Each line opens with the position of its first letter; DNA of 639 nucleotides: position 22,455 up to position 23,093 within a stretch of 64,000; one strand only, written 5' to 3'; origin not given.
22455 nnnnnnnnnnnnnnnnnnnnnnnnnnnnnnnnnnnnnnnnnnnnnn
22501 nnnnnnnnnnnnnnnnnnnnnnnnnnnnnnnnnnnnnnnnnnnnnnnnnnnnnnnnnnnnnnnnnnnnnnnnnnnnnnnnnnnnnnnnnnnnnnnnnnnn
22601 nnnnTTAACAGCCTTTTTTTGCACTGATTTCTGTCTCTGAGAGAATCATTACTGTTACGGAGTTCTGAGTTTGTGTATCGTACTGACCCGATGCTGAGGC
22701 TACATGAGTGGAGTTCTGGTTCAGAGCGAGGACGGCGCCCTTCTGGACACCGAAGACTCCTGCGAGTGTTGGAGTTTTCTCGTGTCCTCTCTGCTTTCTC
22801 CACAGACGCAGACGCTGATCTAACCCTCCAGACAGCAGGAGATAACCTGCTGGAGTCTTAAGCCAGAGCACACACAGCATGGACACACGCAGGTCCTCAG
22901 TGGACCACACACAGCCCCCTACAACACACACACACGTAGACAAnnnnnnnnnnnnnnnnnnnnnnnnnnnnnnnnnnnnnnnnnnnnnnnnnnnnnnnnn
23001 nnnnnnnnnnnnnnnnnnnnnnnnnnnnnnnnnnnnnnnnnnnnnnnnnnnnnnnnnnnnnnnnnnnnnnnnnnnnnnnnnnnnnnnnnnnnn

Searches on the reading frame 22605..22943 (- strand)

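Call 7: search_protein_families(library=pfam, proteins=[window:22605-22943:-], max_evalue=0.01)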
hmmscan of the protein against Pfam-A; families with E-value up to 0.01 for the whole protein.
window:22605-22943:- (112 aa): 2 families
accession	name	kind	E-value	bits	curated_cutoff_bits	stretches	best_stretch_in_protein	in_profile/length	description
PF00400.38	WD40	-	0.0013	19.7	27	0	30-48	20-38/39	WD domain, G-beta repeat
PF25047.1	Beta-prop_TEP1_2nd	-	0.0033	17.1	89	1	26-92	5-65/255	TEP-1 second beta-propeller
